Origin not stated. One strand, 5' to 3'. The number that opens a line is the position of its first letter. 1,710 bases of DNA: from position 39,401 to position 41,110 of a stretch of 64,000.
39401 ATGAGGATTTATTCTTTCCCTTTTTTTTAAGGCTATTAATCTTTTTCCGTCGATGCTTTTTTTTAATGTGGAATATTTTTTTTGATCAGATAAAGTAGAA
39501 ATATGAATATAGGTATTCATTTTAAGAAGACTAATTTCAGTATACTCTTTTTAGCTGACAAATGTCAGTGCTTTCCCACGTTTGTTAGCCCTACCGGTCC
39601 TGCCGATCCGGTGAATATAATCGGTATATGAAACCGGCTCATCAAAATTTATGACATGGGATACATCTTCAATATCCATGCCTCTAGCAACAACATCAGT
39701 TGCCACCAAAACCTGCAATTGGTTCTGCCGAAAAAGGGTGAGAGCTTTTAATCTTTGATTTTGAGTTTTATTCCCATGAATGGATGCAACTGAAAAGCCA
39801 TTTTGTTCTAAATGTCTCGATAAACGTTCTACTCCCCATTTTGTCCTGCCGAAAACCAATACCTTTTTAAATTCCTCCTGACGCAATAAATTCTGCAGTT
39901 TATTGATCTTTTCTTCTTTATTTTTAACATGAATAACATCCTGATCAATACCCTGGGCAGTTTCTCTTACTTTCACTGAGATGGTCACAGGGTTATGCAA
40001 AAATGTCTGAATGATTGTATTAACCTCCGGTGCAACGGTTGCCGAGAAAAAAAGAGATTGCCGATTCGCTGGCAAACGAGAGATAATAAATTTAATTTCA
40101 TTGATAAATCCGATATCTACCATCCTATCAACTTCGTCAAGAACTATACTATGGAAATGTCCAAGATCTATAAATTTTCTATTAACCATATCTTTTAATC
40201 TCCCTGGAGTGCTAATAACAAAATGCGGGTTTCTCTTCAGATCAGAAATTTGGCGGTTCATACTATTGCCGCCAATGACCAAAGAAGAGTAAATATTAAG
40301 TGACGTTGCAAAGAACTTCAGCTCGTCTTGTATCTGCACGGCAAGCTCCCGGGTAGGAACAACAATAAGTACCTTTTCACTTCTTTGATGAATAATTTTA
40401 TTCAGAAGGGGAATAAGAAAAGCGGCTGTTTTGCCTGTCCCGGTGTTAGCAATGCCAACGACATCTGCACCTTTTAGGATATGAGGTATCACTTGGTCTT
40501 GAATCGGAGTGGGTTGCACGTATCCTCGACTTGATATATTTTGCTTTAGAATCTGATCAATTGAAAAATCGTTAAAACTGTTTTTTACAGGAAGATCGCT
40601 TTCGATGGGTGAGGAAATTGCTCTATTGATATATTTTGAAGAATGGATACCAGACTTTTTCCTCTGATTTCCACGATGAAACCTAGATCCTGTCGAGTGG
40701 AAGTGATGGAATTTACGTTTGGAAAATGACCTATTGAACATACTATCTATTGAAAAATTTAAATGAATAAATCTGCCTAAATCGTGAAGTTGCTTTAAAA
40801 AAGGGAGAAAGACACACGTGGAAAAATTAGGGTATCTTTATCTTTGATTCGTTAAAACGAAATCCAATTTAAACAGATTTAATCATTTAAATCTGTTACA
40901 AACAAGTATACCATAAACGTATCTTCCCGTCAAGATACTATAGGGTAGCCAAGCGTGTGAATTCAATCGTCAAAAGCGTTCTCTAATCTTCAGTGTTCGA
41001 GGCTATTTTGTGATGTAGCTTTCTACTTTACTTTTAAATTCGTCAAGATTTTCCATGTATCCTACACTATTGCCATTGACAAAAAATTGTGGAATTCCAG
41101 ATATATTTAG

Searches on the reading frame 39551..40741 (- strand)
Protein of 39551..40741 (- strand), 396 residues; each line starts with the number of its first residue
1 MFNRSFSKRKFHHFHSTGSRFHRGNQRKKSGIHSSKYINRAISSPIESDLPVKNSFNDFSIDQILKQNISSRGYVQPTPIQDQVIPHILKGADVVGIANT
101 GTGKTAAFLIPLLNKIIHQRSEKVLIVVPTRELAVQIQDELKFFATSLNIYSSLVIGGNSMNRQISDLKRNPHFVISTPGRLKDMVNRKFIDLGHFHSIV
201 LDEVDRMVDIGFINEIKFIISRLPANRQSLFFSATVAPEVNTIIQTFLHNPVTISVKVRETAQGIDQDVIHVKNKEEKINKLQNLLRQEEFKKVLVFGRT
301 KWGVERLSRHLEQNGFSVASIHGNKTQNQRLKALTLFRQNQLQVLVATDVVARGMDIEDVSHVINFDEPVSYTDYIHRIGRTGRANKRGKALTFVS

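Call 49: find_homologous_proteins(query=window:39551-40741:-, max_evalue=1e-30)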
Query window:39551-40741:- (396 aa): 8000 proteins with E <= 1e-30 among 8000 candidates; the best 120 are listed.
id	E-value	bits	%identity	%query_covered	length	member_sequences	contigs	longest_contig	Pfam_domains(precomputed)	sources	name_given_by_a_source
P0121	2.1e-256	868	100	100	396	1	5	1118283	PF00270.36,PF00271.38,PF04851.22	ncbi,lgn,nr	ncbi:DEAD/DEAH box helicase [Candidatus Gottesmanbacteria bacterium]|nr:DEAD/DEAH box helicase [Cand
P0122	4.5e-220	748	86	100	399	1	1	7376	PF00270.36,PF00271.38,PF04851.22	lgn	-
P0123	2.7e-202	690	80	100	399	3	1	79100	PF00270.36,PF00271.38,PF04851.22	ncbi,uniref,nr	ncbi:hypothetical protein A2W14_03060 [Candidatus Gottesmanbacteria bacterium RBG_16_37_8]|uniref:AT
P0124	8.3e-193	659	76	100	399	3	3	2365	PF00270.36,PF00271.38,PF04851.22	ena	-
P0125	8.5e-193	659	76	100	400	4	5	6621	PF00270.36,PF00271.38,PF04851.22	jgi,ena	-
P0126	2.7e-190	650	76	100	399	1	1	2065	PF00270.36,PF00271.38,PF04851.22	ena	-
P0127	1.1e-189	648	75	100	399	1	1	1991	PF00270.36,PF00271.38,PF04851.22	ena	-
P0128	5.1e-188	643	75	100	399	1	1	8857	PF00270.36,PF00271.38,PF04851.22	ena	-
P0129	2.6e-186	637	74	100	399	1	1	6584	PF00270.36,PF00271.38,PF04851.22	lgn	-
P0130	1.3e-185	635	74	100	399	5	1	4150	PF00270.36,PF00271.38,PF04851.22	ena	-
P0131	1.4e-184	632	73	100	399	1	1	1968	PF00270.36,PF00271.38,PF04851.22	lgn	-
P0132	2.9e-184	631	73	100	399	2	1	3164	PF00270.36,PF00271.38,PF04851.22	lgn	-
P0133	5.0e-183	626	73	99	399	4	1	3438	PF00270.36,PF00271.38,PF04851.22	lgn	-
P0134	2.0e-182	624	71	100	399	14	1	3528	PF00270.36,PF00271.38,PF04851.22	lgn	-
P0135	3.6e-181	620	74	96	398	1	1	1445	PF00270.36,PF00271.38,PF04851.22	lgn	-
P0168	4.3e-162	558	66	100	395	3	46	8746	PF00270.36,PF00271.38,PF04851.22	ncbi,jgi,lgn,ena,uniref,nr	ncbi:hypothetical protein COY59_04110 [Candidatus Gottesmanbacteria bacterium CG_4_10_14_0_8_um_filt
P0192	3.9e-158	545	63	100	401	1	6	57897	PF00270.36,PF00271.38,PF04851.22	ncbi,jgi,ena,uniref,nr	ncbi:MAG: DEAD/DEAH box helicase domain protein [Candidatus Gottesmanbacteria bacterium GW2011_GWC2_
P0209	1.1e-155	537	65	100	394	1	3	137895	PF00270.36,PF00271.38,PF04851.22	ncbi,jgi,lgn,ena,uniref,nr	ncbi:hypothetical protein A2960_04975 [Candidatus Gottesmanbacteria bacterium RIFCSPLOWO2_01_FULL_39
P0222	1.4e-154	533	61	99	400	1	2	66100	PF00270.36,PF00271.38,PF04851.22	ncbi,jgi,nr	ncbi:DEAD/DEAH box helicase [Candidatus Microgenomates bacterium]|nr:MAG: DEAD/DEAH box helicase [Ca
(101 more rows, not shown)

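Call 50: find_encoding_contigs(protein=P0168, flank=700, max_places=3)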
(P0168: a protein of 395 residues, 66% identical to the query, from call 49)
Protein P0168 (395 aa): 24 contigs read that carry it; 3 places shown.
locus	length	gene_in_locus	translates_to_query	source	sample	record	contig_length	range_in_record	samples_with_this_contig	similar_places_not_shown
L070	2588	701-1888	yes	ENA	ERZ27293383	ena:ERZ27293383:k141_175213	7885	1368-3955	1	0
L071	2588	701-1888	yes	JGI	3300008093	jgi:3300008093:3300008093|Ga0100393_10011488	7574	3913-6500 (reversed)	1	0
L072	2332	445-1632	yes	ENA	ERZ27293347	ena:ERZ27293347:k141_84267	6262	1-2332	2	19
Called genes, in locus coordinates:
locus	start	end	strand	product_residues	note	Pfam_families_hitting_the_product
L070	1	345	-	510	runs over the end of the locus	PF03050:DDE_Tnp_IS66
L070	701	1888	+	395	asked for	PF04851:ResIII, PF00270:DEAD, PF00271:Helicase_C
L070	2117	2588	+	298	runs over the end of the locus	-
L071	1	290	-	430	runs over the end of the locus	PF13518:HTH_28 (weak), PF13551:HTH_29 (faint), PF13565:HTH_32 (weak)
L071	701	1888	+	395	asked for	PF04851:ResIII, PF00270:DEAD, PF00271:Helicase_C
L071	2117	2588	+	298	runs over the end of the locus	-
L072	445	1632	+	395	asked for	PF04851:ResIII, PF00270:DEAD, PF00271:Helicase_C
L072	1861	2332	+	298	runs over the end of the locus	-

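Call 51: find_encoding_contigs(protein=P0192, flank=700, max_places=2)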
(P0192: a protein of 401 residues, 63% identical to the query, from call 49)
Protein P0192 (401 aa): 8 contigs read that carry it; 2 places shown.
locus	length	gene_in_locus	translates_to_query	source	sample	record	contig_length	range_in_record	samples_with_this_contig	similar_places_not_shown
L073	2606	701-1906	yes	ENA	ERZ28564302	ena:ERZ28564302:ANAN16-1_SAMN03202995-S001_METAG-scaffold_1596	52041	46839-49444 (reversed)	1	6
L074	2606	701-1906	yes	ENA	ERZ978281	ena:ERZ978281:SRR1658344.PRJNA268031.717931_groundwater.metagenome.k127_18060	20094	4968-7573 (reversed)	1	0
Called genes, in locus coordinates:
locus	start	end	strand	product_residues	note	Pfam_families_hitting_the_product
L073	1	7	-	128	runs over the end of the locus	PF01371:Trp_repressor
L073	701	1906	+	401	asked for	PF00270:DEAD, PF04851:ResIII, PF00271:Helicase_C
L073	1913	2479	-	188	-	PF01625:PMSR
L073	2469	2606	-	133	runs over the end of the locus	PF01641:SelR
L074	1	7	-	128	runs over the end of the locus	PF01371:Trp_repressor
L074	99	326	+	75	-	-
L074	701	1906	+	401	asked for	PF00270:DEAD, PF04851:ResIII, PF00271:Helicase_C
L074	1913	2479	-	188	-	PF01625:PMSR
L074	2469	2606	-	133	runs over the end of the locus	PF01641:SelR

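Call 52: find_encoding_contigs(protein=P0209, flank=700, max_places=2)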
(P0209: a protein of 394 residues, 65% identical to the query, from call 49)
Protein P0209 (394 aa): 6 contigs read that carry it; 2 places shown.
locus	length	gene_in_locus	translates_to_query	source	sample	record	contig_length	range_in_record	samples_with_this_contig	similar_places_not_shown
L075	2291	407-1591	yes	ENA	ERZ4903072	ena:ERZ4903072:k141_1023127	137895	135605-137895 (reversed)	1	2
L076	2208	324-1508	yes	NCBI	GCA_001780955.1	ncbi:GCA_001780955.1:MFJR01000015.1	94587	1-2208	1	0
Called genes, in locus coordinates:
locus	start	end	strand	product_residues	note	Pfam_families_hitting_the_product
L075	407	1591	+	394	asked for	PF04851:ResIII (weak), PF00270:DEAD, PF00271:Helicase_C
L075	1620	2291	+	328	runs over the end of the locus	-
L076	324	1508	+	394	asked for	PF04851:ResIII (weak), PF00270:DEAD, PF00271:Helicase_C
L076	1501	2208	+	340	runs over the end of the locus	-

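Call 53: find_encoding_contigs(protein=P0222, flank=700, max_places=2)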
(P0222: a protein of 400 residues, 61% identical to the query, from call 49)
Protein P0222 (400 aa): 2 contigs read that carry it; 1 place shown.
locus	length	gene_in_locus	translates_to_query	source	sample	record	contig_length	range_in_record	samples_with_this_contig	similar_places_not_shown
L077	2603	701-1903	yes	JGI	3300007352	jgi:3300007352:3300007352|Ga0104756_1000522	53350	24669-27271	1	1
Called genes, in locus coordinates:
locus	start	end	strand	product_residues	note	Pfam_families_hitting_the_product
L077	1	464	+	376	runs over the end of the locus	-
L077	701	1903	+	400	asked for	PF00270:DEAD, PF04851:ResIII, PF00271:Helicase_C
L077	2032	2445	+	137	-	PF08818:DUF1801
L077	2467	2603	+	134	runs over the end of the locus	PF00903:Glyoxalase, PF22677:Ble-like_N (weak)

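Call 65: search_protein_families(library=pfam, proteins=[window:39551-40741:-], max_evalue=0.01)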
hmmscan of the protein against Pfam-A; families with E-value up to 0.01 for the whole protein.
window:39551-40741:- (396 aa): 7 families
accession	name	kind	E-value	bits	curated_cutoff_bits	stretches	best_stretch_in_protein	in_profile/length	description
PF00270.35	DEAD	-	3.8e-47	160.6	26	1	78-241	1-165/167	DEAD/DEAH box helicase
PF00271.37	Helicase_C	-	1e-32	113.1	23.5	1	277-386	1-110/110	Helicase conserved C-terminal domain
PF04851.21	ResIII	-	5.4e-09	36.6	22.5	1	93-235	25-161/164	Type III restriction enzyme, res subunit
PF13604.12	AAA_30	-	0.0031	17.7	27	0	80-148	5-73/191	AAA domain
PF06862.17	Utp25_C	-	0.0048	17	32.8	0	282-371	37-129/190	Utp25, C-terminal domain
PF22590.2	Cas3-like_C_2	-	0.0071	17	27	0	326-386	40-105/106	CRISPR-associated nuclease/helicase Cas3, C-terminal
PF16203.11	ERCC3_RAD25_C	-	0.0075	16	27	0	277-389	44-155/248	ERCC3/RAD25/XPB C-terminal helicase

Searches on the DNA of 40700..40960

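Call 26: search_rna_families(source=window, start=40700, end=40960, threshold=evalue, max_evalue=10)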
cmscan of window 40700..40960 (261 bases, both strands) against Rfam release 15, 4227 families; matches with E-value up to 10: 5.
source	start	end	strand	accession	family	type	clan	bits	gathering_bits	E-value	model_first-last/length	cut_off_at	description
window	40827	40917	-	RF00822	mir-274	Gene; miRNA;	-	18.3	56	0.32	1-97/97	no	mir-274 microRNA precursor family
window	40872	40897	-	RF03436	mir-759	Gene; miRNA;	-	15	100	6.7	1-89/89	no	mir-759 microRNA precursor family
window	40870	40897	-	RF03315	mir-723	Gene; miRNA;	-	14.8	63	4.2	1-60/60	no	mir-723 microRNA precursor family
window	40709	40785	-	RF01714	Ocean-V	Gene; sRNA;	-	14.2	75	3.3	1-72/72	no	Ocean-V RNA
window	40861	40913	-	RF02436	SpF43_sRNA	Gene; sRNA;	-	13.7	70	6.8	1-99/99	no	Streptococcus sRNA SpF43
